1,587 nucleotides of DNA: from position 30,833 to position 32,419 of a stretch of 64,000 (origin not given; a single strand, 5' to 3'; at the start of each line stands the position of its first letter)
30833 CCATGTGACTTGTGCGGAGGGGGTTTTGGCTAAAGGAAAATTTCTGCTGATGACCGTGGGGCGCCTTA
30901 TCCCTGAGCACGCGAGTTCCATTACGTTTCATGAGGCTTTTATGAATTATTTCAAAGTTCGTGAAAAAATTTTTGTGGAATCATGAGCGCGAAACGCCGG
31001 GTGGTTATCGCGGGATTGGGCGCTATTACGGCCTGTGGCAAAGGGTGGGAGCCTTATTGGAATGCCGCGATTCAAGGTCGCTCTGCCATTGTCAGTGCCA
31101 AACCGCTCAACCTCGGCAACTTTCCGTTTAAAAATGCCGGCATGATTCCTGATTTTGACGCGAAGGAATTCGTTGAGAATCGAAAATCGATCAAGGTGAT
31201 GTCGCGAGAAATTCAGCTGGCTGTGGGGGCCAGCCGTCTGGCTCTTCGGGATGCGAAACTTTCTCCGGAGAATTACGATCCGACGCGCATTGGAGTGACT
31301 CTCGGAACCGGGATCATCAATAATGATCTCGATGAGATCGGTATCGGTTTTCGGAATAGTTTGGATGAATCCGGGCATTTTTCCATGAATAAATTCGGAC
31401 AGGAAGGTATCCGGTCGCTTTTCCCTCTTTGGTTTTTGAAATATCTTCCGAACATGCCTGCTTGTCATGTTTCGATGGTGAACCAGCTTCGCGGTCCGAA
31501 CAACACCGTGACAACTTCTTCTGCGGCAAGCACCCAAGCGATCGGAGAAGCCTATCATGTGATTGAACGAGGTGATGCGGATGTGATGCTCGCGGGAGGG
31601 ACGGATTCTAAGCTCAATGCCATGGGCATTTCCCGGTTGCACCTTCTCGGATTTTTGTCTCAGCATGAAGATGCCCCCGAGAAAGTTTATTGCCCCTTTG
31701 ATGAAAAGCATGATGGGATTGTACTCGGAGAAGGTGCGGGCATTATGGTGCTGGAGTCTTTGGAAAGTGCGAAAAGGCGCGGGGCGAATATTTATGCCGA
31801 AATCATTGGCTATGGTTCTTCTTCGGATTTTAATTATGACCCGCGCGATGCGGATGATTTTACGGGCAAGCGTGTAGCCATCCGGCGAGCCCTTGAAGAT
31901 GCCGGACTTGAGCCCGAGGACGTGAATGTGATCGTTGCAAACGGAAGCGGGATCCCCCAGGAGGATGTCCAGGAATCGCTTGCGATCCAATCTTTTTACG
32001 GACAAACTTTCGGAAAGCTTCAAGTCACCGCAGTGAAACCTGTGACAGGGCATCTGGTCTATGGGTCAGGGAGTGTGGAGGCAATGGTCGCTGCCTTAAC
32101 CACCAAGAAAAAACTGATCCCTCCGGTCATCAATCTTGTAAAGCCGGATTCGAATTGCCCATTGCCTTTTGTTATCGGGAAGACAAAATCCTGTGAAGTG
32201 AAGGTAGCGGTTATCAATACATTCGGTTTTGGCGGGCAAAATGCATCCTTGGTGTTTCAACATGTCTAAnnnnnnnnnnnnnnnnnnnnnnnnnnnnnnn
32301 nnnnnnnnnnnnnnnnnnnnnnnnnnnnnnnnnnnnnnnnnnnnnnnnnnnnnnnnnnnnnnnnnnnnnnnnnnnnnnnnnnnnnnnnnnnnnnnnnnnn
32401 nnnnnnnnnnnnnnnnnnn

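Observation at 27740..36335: Compact type II FAS/PKS-like lipid cluster with KS/CLF pair, two dehydratases, FabL-like ER, extended ACP, dedicated PPTase, terminal thioester reductase, methyltransferase and membrane GT2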

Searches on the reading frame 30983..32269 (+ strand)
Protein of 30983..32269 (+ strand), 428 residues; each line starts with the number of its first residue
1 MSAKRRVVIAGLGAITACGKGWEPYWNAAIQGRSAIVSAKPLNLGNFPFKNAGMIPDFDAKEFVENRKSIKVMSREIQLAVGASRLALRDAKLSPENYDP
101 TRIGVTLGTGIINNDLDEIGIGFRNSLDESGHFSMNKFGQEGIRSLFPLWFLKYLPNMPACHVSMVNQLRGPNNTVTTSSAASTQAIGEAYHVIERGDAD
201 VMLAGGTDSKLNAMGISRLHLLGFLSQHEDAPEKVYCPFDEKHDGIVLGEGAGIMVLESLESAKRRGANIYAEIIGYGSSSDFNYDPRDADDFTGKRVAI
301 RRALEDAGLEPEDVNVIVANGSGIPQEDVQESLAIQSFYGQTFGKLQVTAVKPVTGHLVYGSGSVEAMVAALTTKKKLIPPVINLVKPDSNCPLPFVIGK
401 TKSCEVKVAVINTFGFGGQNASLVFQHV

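Call 3: search_protein_families(library=pfam, proteins=[window:30983-32269:+], max_evalue=0.01)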
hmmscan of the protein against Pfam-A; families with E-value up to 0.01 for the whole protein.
window:30983-32269:+ (428 aa): 3 families
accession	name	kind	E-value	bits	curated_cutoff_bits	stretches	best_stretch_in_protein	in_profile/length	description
PF00109.32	ketoacyl-synt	-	1.2e-40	140.1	20.8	1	5-263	2-252/252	Beta-ketoacyl synthase, N-terminal domain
PF02801.28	Ketoacyl-synt_C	-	7e-23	81.3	20.8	1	271-385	1-118/119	Beta-ketoacyl synthase, C-terminal domain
PF00108.29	Thiolase_N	-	0.00065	19.6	26.4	0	172-209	77-114/260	Thiolase, N-terminal domain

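Call 4: search_protein_families(library=ncbifam, proteins=[window:30983-32269:+], max_evalue=0.01)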
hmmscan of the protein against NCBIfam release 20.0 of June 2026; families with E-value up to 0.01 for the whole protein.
window:30983-32269:+ (428 aa): 32 families (the best 25 are shown)
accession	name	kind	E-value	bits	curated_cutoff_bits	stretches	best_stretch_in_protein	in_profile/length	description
TIGR03150.1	fabF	equivalog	7.4e-107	357.5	493.75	1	5-426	1-407/407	beta-ketoacyl-ACP synthase II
NF005589.0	PRK07314.1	subfamily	6.6e-105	351.2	387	1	4-427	3-411/413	beta-ketoacyl-ACP synthase II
NF004970.0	PRK06333.1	subfamily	1.3e-89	301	525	1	4-427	3-421/424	beta-ketoacyl-ACP synthase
NF006274.0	PRK08439.1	equivalog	1e-81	274.8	621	1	5-427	2-405/406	beta-ketoacyl-ACP synthase II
NF006434.0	PRK08722.1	equivalog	1.9e-81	274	759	1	3-427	2-413/414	beta-ketoacyl-ACP synthase II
NF006587.0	PRK09116.1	equivalog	4.3e-69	233.2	470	1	5-427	2-406/408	beta-ketoacyl-ACP synthase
NF005076.0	PRK06501.1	equivalog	4.5e-64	216.9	629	1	7-426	13-421/425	beta-ketoacyl-ACP synthase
NF005916.1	PRK07910.1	equivalog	1.1e-59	202.5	560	1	6-426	13-416/418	KasA/KasB family beta-ketoacyl-ACP synthase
NF005490.0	PRK07103.1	equivalog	6.2e-54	183.6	445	1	4-427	3-412/414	polyketide beta-ketoacyl:acyl carrier protein synthase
NF058662.1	cispenta_AmcF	equivalog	5.6e-53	180.3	325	2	174-426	123-368/369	cispentacin biosynthesis acyltransferase subunit AmcF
NF005935.0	PRK07967.1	equivalog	1e-51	176.1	630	1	5-427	2-403/406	beta-ketoacyl-ACP synthase I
NF004618.0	PRK05952.1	equivalog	4.6e-50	170.6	455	1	6-427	3-382/384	beta-ketoacyl-ACP synthase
NF006618.0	PRK09185.1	subfamily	4.4e-46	157.7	407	1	6-426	4-391/394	beta-ketoacyl-ACP synthase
TIGR02813.1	omega_3_PfaA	subfamily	2.9e-28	97.2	1010.1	1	51-425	66-459/2582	polyketide-type polyunsaturated fatty acid synthase PfaA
NF040607.1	mycolic_Pks13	equivalog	8.3e-24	83.1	2100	1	161-427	252-525/1680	polyketide synthase Pks13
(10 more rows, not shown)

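Call 8: find_homologous_proteins(query=window:30983-32269:+, max_evalue=1e-20)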
Query window:30983-32269:+ (428 aa): 7943 proteins with E <= 1e-20 among 8000 candidates; the best 120 are listed.
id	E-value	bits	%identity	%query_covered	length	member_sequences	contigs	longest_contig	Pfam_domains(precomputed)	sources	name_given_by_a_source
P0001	1.3e-285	965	100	100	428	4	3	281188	PF00109.33,PF02801.29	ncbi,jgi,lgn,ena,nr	ncbi:MAG TPA: beta-ketoacyl-[acyl-carrier-protein] synthase family protein [Candidatus Omnitrophota 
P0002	4.0e-240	815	84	100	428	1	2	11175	PF00109.33,PF02801.29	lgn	-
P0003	2.7e-231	786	79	100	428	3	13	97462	PF00109.33,PF02801.29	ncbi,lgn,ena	-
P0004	3.0e-231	786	80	100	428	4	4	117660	PF00109.33,PF02801.29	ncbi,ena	-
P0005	1.9e-229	780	79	100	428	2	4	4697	PF00109.33,PF02801.29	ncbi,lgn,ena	-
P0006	4.5e-228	775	79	100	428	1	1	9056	PF00109.33,PF02801.29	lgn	-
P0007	9.3e-228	774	79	100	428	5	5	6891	PF00109.33,PF02801.29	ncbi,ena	-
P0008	1.1e-225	768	78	100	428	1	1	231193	PF00109.33,PF02801.29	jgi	jgi:3-oxoacyl-[acyl-carrier-protein] synthase II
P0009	1.2e-224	764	78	100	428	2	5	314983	PF00109.33,PF02801.29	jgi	jgi:3-oxoacyl-[acyl-carrier-protein] synthase II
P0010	1.9e-224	763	77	100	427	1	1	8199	PF00109.33,PF02801.29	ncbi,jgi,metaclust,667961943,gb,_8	metaclust:\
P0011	2.7e-224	763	78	100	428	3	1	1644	PF00109.33,PF02801.29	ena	-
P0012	3.8e-224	762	78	100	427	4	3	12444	PF00109.33,PF02801.29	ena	-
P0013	4.6e-224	762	78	100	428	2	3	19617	PF00109.33,PF02801.29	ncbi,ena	ncbi:MAG: beta-ketoacyl-[acyl-carrier-protein] synthase family protein [Candidatus Omnitrophota bact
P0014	6.3e-224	762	78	100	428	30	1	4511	PF00109.33,PF02801.29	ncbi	-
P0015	2.4e-223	760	78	100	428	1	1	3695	PF00109.33,PF02801.29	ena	-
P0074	5.3e-167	574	58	99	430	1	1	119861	PF00109.33,PF02801.29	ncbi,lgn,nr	ncbi:MAG: beta-ketoacyl-[acyl-carrier-protein] synthase family protein [Candidatus Omnitrophota bact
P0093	1.7e-163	563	59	99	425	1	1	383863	PF00109.33,PF02801.29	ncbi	-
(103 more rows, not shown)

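Call 10: find_encoding_contigs(protein=P0001, flank=10000, max_places=2)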
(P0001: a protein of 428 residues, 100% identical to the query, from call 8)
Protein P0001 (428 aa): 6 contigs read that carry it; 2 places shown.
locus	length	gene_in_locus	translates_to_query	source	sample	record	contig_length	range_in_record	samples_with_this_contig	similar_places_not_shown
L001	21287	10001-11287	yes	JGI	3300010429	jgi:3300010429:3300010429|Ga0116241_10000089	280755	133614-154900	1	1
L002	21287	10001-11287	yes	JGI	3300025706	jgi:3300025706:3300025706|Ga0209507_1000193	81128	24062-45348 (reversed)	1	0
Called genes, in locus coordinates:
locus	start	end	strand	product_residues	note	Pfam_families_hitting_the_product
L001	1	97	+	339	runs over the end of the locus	PF03462:PCRF, PF00472:RF-1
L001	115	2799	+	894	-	PF07517:SecA_DEAD, PF01043:SecA_PP_bind, PF21090:P-loop_SecA, PF07516:SecA_SW, PF02810:SEC-C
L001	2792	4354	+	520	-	PF20154:LNT_N, PF00795:CN_hydrolase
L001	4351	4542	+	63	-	-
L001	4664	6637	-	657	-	PF13432:TPR_16 (weak), PF14559:TPR_19 (weak), PF00515:TPR_1, PF07719:TPR_2 (weak), PF13414:TPR_11, PF13431:TPR_17, PF13414:TPR_11, PF14559:TPR_19, +19 more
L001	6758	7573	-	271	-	PF23441:SDR, PF00106:adh_short, PF08659:KR, PF13561:adh_short_C2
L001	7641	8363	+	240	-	PF13489:Methyltransf_23, PF07021:MetW (faint), PF08241:Methyltransf_11, PF13649:Methyltransf_25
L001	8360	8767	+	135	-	PF07977:FabA, PF22818:ApeI-like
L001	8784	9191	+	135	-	PF00550:PP-binding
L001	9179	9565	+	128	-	PF01648:ACPS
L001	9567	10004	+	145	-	-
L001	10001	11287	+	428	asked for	PF00109:ketoacyl-synt, PF02801:Ketoacyl-synt_C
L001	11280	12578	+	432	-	PF00109:ketoacyl-synt, PF02801:Ketoacyl-synt_C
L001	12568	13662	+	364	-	PF01073:3Beta_HSD, PF01370:Epimerase, PF02719:Polysacc_synt_2 (weak), PF04321:RmlD_sub_bind, PF07993:NAD_binding_4, PF08659:KR (faint), PF13460:NAD_binding_10, PF16363:GDP_Man_Dehyd (weak)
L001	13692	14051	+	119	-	-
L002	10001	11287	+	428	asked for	PF00109:ketoacyl-synt, PF02801:Ketoacyl-synt_C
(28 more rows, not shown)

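Call 11: find_encoding_contigs(protein=P0093, flank=10000, max_places=2)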
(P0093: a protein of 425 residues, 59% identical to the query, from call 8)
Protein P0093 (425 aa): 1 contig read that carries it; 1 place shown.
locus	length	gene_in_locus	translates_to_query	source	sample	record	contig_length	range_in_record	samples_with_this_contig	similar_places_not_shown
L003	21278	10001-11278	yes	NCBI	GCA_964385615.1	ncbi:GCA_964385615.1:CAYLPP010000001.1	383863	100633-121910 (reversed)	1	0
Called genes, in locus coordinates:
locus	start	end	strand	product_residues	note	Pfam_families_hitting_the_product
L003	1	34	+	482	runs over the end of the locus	PF01541:GIY-YIG, PF27096:UvrC_M, PF02151:UVR (faint), PF08459:UvrC_RNaseH_dom, PF12826:HHH_2 (weak), PF14520:HHH_5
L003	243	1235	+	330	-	PF03462:PCRF, PF00472:RF-1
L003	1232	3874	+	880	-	PF07517:SecA_DEAD, PF01043:SecA_PP_bind, PF21090:P-loop_SecA, PF07516:SecA_SW, PF02810:SEC-C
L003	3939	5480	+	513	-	PF20154:LNT_N, PF00795:CN_hydrolase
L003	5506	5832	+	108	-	-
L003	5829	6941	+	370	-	PF00248:Aldo_ket_red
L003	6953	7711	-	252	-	PF00106:adh_short, PF08659:KR, PF23441:SDR, PF13561:adh_short_C2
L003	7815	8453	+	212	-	PF13489:Methyltransf_23, PF08241:Methyltransf_11, PF08242:Methyltransf_12 (faint), PF13649:Methyltransf_25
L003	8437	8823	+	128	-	PF07977:FabA, PF22818:ApeI-like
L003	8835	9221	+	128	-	PF00550:PP-binding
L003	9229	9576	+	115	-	PF01648:ACPS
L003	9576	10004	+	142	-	-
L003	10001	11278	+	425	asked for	PF00109:ketoacyl-synt, PF02801:Ketoacyl-synt_C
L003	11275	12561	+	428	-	PF00109:ketoacyl-synt, PF02801:Ketoacyl-synt_C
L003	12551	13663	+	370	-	PF01073:3Beta_HSD, PF01370:Epimerase, PF07993:NAD_binding_4, PF16363:GDP_Man_Dehyd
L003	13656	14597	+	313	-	PF00487:FA_desaturase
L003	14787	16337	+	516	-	-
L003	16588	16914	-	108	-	-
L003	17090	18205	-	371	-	PF13506:Glyco_transf_21, PF13641:Glyco_tranf_2_3, PF00535:Glycos_transf_2, PF10111:Glyco_tranf_2_2, PF13632:Glyco_trans_2_3 (faint)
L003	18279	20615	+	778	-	PF03176:MMPL, PF02460:Patched, PF12349:Sterol-sensing, PF03176:MMPL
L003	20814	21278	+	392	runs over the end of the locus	PF00890:FAD_binding_2 (weak), PF01266:DAO, PF07992:Pyr_redox_2 (faint), PF12831:FAD_oxidored (faint), PF13450:NAD_binding_8 (weak)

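Call 12: find_encoding_contigs(protein=P0074, flank=10000, max_places=2)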
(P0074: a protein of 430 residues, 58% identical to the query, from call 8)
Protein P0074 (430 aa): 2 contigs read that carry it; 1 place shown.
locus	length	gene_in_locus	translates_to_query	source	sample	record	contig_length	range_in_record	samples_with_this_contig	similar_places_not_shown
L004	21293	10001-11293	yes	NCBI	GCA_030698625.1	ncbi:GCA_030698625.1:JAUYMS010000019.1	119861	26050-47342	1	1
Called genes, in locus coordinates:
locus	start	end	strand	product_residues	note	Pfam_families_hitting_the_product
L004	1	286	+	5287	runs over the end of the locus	PF02985:HEAT (faint), PF13646:HEAT_2 (weak), PF02896:PEP-utilizers_C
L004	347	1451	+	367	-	PF03462:PCRF, PF00472:RF-1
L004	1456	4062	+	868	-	PF07517:SecA_DEAD, PF00270:DEAD (weak), PF01043:SecA_PP_bind, PF21090:P-loop_SecA, PF07516:SecA_SW, PF02810:SEC-C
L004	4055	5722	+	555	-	PF20154:LNT_N, PF00795:CN_hydrolase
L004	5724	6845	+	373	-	PF00248:Aldo_ket_red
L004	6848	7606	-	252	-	PF00106:adh_short, PF08659:KR, PF13561:adh_short_C2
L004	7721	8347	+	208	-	PF13489:Methyltransf_23, PF08241:Methyltransf_11, PF08242:Methyltransf_12 (weak), PF13649:Methyltransf_25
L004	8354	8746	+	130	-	PF07977:FabA, PF22818:ApeI-like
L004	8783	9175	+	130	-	PF00550:PP-binding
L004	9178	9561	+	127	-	PF01648:ACPS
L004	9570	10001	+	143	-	-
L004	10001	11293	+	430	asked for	PF00109:ketoacyl-synt, PF02801:Ketoacyl-synt_C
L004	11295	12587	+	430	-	PF00109:ketoacyl-synt, PF02801:Ketoacyl-synt_C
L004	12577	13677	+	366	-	PF01073:3Beta_HSD, PF01370:Epimerase, PF07993:NAD_binding_4, PF16363:GDP_Man_Dehyd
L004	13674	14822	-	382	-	PF13506:Glyco_transf_21, PF00535:Glycos_transf_2, PF10111:Glyco_tranf_2_2 (weak), PF13641:Glyco_tranf_2_3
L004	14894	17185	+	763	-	PF03176:MMPL, PF02460:Patched (weak), PF12349:Sterol-sensing, PF03176:MMPL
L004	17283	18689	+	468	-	PF01336:tRNA_anti-codon, PF00152:tRNA-synt_2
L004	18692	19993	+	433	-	PF12704:MacB_PCD, PF02687:FtsX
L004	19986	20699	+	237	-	PF00005:ABC_tran, PF02463:SMC_N (faint), PF13304:AAA_21 (faint)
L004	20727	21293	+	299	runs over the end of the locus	PF01063:Aminotran_4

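Call 17: search_solved_structures(query=window:30983-32269:+, max_evalue=1e-10)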
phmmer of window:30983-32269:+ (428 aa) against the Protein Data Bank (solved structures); distinct sequences matched with E-value up to 1e-10: 132 (the best 60 are shown).
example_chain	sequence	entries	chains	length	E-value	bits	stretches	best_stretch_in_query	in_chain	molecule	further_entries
3o04_A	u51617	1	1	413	8.9e-81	275.3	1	4-427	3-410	beta-keto-acyl carrier protein synthase II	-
5sxo_A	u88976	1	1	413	1.7e-80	274.4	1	4-427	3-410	3-oxoacyl-[acyl-carrier-protein] synthase 2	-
4ls5_A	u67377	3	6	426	1.3e-79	271.5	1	3-426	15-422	3-oxoacyl-[acyl-carrier-protein] synthase 2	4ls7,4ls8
4ls6_A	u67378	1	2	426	3.5e-79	270.1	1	3-426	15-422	3-oxoacyl-[acyl-carrier-protein] synthase 2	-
1j3n_A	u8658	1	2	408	2e-78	267.6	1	5-428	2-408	3-oxoacyl-(acyl-carrier protein) synthase II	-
2gqd_A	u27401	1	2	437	5.1e-78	266.2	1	1-426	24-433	3-oxoacyl-[acyl-carrier-protein] synthase 2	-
1e5m_A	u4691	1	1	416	4.1e-76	259.9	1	4-426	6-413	BETA KETOACYL ACYL CARRIER PROTEIN SYNTHASE II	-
9lpl_A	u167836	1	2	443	2.8e-75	257.2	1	2-427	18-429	3-oxoacyl-[acyl-carrier-protein] synthase 2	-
3hnz_A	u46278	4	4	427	2.8e-75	257.2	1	3-427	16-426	3-oxoacyl-[acyl-carrier-protein] synthase 2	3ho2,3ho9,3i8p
2gfv_A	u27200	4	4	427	3.5e-75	256.9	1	3-427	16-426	3-oxoacyl-[acyl-carrier-protein] synthase 2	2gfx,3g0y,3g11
6okg_A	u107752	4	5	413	4.3e-75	256.6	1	3-427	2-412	3-oxoacyl-[acyl-carrier-protein] synthase 2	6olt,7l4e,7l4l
2gfw_A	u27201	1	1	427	4.4e-75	256.6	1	3-427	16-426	3-oxoacyl-[acyl-carrier-protein] synthase 2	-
1b3n_A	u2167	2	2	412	6.5e-75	256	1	3-427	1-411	PROTEIN (KETOACYL ACYL CARRIER PROTEIN SYNTHASE 2) | BETA-KETOACYL ACP SYNTHASE II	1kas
2gfy_A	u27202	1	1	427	3.1e-74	253.8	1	3-427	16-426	3-oxoacyl-[acyl-carrier-protein] synthase 2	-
4r8e_A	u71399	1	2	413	3.6e-74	253.5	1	3-427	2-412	3-oxoacyl-[acyl-carrier-protein] synthase 2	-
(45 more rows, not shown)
